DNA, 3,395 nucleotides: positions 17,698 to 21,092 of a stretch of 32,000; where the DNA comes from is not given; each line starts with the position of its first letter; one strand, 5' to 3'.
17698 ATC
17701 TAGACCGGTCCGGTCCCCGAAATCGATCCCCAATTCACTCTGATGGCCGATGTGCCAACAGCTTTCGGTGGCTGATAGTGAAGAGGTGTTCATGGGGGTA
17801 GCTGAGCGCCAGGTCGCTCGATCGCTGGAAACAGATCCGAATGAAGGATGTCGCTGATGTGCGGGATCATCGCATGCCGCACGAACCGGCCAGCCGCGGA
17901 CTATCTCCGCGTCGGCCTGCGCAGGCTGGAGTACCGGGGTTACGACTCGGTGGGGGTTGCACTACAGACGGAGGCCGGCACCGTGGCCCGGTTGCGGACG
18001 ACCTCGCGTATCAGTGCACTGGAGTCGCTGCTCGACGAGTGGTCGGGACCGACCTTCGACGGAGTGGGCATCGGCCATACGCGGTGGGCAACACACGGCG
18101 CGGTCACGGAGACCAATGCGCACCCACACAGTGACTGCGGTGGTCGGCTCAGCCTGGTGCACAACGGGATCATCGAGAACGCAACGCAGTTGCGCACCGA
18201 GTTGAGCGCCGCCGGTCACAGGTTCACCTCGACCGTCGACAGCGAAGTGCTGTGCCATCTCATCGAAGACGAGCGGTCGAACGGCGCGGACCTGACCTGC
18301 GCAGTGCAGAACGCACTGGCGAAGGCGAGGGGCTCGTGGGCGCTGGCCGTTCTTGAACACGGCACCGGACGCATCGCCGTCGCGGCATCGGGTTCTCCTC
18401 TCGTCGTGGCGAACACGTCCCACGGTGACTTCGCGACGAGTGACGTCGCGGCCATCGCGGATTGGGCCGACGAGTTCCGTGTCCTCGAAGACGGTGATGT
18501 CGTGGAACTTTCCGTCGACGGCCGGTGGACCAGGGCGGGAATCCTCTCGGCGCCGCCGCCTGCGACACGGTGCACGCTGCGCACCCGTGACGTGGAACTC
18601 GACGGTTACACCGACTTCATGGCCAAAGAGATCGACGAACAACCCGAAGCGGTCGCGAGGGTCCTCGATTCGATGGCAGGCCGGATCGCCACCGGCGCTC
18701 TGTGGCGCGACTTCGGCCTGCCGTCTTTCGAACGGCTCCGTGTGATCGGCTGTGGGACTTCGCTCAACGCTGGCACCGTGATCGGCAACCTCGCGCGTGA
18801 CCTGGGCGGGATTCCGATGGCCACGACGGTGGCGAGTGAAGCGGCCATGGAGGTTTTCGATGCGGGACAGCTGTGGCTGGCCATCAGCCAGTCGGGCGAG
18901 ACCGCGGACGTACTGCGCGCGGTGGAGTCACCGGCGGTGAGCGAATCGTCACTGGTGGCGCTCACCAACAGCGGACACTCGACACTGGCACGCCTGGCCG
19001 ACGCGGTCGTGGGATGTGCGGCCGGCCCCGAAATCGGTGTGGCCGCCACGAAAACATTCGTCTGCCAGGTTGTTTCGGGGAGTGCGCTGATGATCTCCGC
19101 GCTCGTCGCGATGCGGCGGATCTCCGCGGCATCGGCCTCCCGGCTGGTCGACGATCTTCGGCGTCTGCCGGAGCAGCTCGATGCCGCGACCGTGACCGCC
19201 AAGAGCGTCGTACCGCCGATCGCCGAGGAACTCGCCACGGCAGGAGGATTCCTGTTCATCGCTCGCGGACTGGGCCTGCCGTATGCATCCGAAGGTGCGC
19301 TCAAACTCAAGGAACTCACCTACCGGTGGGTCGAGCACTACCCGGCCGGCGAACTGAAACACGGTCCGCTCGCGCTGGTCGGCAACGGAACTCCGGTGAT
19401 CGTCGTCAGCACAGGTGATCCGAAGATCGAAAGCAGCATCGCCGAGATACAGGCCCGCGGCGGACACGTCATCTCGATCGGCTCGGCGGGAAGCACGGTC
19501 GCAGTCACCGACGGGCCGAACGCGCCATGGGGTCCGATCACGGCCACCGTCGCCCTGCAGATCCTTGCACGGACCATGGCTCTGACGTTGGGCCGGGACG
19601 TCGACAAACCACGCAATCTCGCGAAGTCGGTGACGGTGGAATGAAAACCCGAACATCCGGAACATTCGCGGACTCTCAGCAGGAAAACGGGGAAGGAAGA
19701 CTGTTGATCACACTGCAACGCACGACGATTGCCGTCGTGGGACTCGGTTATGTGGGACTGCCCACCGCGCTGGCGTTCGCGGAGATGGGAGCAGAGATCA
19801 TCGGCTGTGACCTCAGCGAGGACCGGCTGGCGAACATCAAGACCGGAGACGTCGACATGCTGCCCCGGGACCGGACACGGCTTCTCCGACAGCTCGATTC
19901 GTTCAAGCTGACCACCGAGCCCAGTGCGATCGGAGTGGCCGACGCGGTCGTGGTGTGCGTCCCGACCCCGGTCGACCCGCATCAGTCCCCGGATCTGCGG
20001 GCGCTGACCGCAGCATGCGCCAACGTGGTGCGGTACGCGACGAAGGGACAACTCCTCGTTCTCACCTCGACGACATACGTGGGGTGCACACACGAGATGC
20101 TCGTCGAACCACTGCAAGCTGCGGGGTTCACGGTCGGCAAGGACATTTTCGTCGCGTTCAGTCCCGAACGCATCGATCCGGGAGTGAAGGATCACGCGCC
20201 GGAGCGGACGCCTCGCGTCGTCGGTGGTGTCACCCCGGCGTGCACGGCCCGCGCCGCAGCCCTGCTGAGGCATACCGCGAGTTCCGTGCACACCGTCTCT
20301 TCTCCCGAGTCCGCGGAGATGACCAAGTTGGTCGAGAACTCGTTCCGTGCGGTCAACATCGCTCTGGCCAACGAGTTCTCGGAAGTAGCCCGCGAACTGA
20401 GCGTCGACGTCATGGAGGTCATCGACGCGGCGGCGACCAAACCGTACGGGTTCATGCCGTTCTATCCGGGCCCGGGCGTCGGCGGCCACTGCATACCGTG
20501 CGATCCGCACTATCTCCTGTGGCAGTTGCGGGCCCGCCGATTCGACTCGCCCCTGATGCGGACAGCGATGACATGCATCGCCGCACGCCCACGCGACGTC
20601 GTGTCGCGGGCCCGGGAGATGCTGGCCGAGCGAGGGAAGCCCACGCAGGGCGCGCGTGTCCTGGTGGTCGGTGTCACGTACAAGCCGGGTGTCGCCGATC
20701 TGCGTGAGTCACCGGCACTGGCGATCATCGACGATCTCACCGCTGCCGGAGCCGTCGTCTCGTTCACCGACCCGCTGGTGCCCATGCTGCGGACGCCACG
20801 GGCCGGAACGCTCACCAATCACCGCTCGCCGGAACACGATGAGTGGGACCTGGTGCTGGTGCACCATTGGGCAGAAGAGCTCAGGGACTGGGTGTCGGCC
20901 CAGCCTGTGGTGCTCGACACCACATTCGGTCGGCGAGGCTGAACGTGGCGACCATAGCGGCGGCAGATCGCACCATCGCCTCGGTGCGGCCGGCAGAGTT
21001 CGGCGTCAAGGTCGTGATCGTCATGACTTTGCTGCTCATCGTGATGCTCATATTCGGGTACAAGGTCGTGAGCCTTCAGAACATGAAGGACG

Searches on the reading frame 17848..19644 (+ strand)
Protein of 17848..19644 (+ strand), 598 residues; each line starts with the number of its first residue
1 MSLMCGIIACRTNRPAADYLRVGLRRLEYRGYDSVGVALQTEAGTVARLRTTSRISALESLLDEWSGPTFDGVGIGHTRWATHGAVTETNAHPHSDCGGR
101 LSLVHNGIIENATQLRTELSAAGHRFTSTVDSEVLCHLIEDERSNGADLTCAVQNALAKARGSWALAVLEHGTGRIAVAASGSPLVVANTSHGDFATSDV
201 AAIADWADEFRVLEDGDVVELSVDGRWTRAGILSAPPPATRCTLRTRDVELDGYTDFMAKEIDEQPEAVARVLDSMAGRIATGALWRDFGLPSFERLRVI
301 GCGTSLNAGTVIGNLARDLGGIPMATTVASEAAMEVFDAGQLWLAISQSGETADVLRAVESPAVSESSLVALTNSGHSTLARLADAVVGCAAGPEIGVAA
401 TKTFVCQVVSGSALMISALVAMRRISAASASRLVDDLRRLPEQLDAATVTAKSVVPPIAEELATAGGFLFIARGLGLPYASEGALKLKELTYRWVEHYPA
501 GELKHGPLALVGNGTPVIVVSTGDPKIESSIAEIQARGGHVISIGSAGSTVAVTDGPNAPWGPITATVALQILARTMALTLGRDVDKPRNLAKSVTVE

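Call 3: search_protein_families(library=pfam, proteins=[window:17848-19644:+])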
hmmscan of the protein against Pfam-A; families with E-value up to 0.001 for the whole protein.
window:17848-19644:+ (598 aa): 4 families
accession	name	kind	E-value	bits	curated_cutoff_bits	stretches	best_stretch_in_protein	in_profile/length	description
PF01380.27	SIS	-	1.2e-30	106.4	25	2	296-416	7-130/131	SIS domain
PF13522.11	GATase_6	-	5.3e-21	75.4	27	1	71-192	10-122/130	Glutamine amidotransferase domain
PF13537.11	GATase_7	-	1.3e-13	51.5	25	1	86-191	8-108/123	Glutamine amidotransferase domain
PF13230.11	GATase_4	-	0.00065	19.1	23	0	73-186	73-183/272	Glutamine amidotransferases class-II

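Call 4: search_protein_families(library=ncbifam, proteins=[window:17848-19644:+])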
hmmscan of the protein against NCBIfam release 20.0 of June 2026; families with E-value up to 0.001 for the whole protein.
window:17848-19644:+ (598 aa): 14 families
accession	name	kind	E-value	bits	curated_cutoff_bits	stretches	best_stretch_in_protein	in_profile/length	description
NF001484.0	PRK00331.1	subfamily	4.3e-167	557.1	381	1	4-598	1-601/601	isomerizing glutamine--fructose-6-phosphate transaminase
TIGR01135.1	glmS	equivalog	2.2e-161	538.4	418.05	1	5-598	1-607/607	glutamine--fructose-6-phosphate transaminase (isomerizing)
NF046059.1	NagB_SO3506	equivalog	1.3e-29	103.6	430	1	257-593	3-325/330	glucosamine-6-phosphate deaminase NagB-II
TIGR01134.1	purF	equivalog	2.2e-26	93.2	350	1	5-229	1-225/432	amidophosphoribosyltransferase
NF041128.1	glucosaP_deam_GlmD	equivalog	1.4e-16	60.7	580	1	288-595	27-321/323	glucosamine-6-phosphate deaminase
TIGR01536.1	asn_synth_AEB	equivalog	5.7e-11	42.1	267.1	1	71-178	44-138/517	asparagine synthase (glutamine-hydrolyzing)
TIGR03104.1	trio_amidotrans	equivalog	1.8e-09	36.4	570.1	1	72-179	42-138/589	N-acetylglutaminylglutamine amidotransferase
NF008481.0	PRK11382.1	equivalog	3.4e-08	33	430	1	294-547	44-294/340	fructoselysine 6-phosphate deglycase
NF040776.2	AlsR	equivalog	9.3e-08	31.3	400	1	338-392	175-229/279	transcriptional repressor AlsR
TIGR03127.2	RuMP_HxlB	equivalog_domain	1.1e-06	28.7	160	1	316-395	49-128/178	6-phospho-3-hexuloisomerase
NF008458.0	PRK11337.1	equivalog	1.9e-06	27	378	1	338-392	187-241/293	MurR/RpiR family transcriptional regulator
NF041755.1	RuMP_HxlAB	equivalog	5e-06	25.7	500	1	326-392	275-341/391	bifunctional 3-hexulose-6-phosphate synthase/6-phospho-3-hexuloisomerase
TIGR03108.1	eps_aminotran_1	hypoth_equivalog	6.9e-06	25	816.9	1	71-140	42-109/628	XrtA/PEP-CTERM system amidotransferase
TIGR00393.1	kpsF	subfamily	1.7e-05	24.6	203.7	1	341-421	49-132/268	KpsF/GutQ family sugar-phosphate isomerase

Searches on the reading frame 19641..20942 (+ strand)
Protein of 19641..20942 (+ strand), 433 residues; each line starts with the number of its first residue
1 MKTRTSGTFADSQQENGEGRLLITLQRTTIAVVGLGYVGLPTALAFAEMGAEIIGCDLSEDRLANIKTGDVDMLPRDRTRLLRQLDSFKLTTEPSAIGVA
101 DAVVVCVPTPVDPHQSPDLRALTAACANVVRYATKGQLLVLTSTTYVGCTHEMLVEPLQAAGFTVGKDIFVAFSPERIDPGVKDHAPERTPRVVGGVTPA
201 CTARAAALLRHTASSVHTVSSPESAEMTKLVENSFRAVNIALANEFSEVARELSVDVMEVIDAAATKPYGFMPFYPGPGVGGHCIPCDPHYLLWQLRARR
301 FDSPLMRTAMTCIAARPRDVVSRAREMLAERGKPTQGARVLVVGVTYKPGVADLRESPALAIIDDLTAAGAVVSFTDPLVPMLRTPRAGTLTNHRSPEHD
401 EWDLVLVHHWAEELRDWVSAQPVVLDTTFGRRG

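Call 3: search_protein_families(library=pfam, proteins=[window:19641-20942:+])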
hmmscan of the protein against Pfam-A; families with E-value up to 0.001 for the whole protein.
window:19641-20942:+ (433 aa): 4 families
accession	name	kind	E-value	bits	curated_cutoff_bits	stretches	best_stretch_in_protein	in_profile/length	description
PF03721.20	UDPG_MGDP_dh_N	-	3.6e-35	121.7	27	1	29-205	2-183/187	UDP-glucose/GDP-mannose dehydrogenase family, NAD binding domain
PF00984.24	UDPG_MGDP_dh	-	2.2e-28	98.6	25.4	1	223-310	1-89/94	UDP-glucose/GDP-mannose dehydrogenase family, central domain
PF03720.21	UDPG_MGDP_dh_C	-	4.1e-13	50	30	1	341-427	1-97/103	UDP-glucose/GDP-mannose dehydrogenase family, UDP binding domain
PF03446.21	NAD_binding_2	-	0.00011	22.7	21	1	29-154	1-104/161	NAD binding domain of 6-phosphogluconate dehydrogenase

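Call 4: search_protein_families(library=ncbifam, proteins=[window:19641-20942:+])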
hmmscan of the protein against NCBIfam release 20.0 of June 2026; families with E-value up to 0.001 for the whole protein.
window:19641-20942:+ (433 aa): 8 families
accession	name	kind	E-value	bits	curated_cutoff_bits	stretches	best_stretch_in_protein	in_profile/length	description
TIGR03026.1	NDP-sugDHase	subfamily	3.6e-111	371.8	189.8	1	29-416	2-393/413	nucleotide sugar dehydrogenase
NF008286.0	PRK11064.1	equivalog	8.4e-66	222.3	459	1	28-384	4-368/420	UDP-N-acetyl-D-mannosamine dehydrogenase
NF040825.1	UDPMaNacDH_Arch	equivalog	1.8e-64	218.2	750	1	29-380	2-351/418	UDP-N-acetyl-D-mannosamine dehydrogenase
NF011729.0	PRK15182.1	equivalog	5.8e-49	167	592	1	26-381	5-358/425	Vi polysaccharide biosynthesis UDP-N-acetylglucosamine C-6 dehydrogenase TviB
NF041297.1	UDPGDh_AglM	equivalog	3.8e-40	138.1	670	1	29-379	2-358/429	UDP-glucose 6-dehydrogenase AglM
NF047673.2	TeichurnBiosyTuaD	equivalog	7.4e-31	107.7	700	1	29-380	3-353/439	UDP-glucose 6-dehydrogenase TuaD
NF011631.0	PRK15057.1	equivalog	1.6e-11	43.9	757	1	30-378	3-337/388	UDP-glucose 6-dehydrogenase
NF043037.1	ThreonDh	equivalog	4e-05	23.2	350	0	27-68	2-43/297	L-threonate dehydrogenase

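Call 26: search_solved_structures(query=window:19641-20942:+, max_evalue=1e-10)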
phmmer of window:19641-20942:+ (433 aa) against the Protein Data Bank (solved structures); distinct sequences matched with E-value up to 1e-10: 24.
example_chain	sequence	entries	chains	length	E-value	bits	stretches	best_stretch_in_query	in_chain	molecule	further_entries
3ojl_A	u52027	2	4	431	1.7e-53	185.2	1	29-367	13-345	Cap5O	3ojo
4r16_A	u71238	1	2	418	1.5e-51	178.8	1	30-380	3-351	418aa long hypothetical UDP-N-acetyl-D-mannosaminuronic acid dehydrogenase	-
4xr9_A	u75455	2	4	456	1e-41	146.4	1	30-382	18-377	CalS8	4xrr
3g79_A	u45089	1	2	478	5.8e-31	111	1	29-381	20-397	NDP-N-acetyl-D-galactosaminuronic acid dehydrogenase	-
3vtf_A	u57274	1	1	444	1.2e-29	106.7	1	28-381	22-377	UDP-glucose 6-dehydrogenase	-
3gg2_A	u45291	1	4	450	5.9e-28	101.1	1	29-401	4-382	Sugar dehydrogenase, UDP-glucose/GDP-mannose dehydrogenase family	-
2y0e_A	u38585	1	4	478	4.1e-27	98.3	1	30-381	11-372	UDP-GLUCOSE DEHYDROGENASE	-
2y0d_A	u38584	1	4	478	7.3e-26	94.2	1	30-381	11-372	UDP-GLUCOSE DEHYDROGENASE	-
2y0c_A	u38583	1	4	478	7.4e-26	94.1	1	30-381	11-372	UDP-GLUCOSE DEHYDROGENASE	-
4a7p_A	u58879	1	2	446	9.9e-26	93.7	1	29-378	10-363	UDP-GLUCOSE DEHYDROGENASE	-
1mfz_A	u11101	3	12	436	2.9e-22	82.3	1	30-380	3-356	GDP-mannose 6-dehydrogenase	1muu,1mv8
3phl_A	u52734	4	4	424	6.1e-14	54.9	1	29-417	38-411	UDP-glucose 6-dehydrogenase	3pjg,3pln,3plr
3pid_A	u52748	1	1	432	6.4e-14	54.8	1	29-417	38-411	UDP-glucose 6-dehydrogenase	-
2o3j_A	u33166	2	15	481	1e-11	47.5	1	30-381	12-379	UDP-glucose 6-dehydrogenase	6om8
4edf_A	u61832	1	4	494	2.3e-11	46.4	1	30-382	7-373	UDP-glucose 6-dehydrogenase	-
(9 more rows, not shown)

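Call 43: search_dna_similar(query=window:19641-20942:+, collection=plasmids, mode=protein, max_rows=40, rows=best)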
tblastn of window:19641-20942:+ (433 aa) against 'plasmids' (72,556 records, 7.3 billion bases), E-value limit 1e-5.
Records with a match: 1219; places in all: 1384; records where one place covers at least 80% of the query: 982.
Best place of each record, by identity: <60% 1219.
By first word of the organism name: Bacillus 184; Rhizobium 154; Ralstonia 135; Phaeobacter 114; Sinorhizobium 83; Streptomyces 70; Leisingera 30; Azospirillum 29; Sulfitobacter 24; Paracoccus 22; and 136 more.
By predicted mobility (MOB-suite, as given by PLSDB): non-mobilizable 758; mobilizable 264; conjugative 197.
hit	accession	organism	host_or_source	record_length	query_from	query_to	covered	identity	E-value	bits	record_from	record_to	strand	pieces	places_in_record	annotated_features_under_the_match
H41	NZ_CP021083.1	Deinococcus ficus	Ficus religiosa L.,cell ...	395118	30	427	92%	42.6%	2e-75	263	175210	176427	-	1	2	nucleotide sugar dehydrogenase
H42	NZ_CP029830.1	Azospirillum ramasamyi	single cell,Cow dung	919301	2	383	88%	44.0%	3e-69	245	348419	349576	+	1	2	nucleotide sugar dehydrogenase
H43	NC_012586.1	Sinorhizobium fredii NGR234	-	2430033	20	433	96%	40.3%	1e-66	238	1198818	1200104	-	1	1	record has no annotation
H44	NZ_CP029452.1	Sinorhizobium fredii CCBAU 25509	Glycine soja,cell culture,plant root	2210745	20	433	96%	40.3%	6e-65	233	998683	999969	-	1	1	record has no annotation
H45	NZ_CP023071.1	Sinorhizobium fredii CCBAU 83666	G.max,nodule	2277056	20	433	96%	40.0%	1e-65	235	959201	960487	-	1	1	record has no annotation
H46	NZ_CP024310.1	Sinorhizobium fredii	Phaseolus vulgaris,cell culture,plant ...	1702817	20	433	96%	40.0%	2e-65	234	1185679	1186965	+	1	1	record has no annotation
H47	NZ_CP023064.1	Sinorhizobium sp. CCBAU 05631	G.max,nodule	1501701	20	433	96%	40.0%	5e-65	233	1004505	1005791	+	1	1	record has no annotation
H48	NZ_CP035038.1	Sinorhizobium fredii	single cell,soil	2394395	20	433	96%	39.8%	4e-65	233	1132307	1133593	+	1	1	none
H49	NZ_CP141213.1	Sinorhizobium meliloti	alfalfa,Isolate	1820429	20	433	96%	39.8%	2e-63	228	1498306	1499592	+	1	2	none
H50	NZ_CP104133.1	Sinorhizobium sp. K101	Phaseolus vulgaris,cell ...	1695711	20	433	96%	39.8%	6e-63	227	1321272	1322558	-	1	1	none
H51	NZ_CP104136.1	Sinorhizobium sp. C101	Phaseolus vulgaris,cell ...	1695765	20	433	96%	39.8%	6e-63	227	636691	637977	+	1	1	record has no annotation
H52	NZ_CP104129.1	Sinorhizobium sp. M103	Phaseolus vulgaris,cell ...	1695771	20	433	96%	39.8%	6e-63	227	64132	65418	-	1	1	none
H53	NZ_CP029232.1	Sinorhizobium fredii CCBAU 45436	Glycine max,cell culture,plant root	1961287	20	433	96%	39.6%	3e-64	231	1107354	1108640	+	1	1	record has no annotation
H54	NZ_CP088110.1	Sinorhizobium medicae WSM1115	cell culture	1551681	20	433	96%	39.4%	1e-63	229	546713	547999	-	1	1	none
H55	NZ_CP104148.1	Sinorhizobium medicae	Trigonella foenum-graecum,cell culture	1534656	20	433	96%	39.4%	2e-63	228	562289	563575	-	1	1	none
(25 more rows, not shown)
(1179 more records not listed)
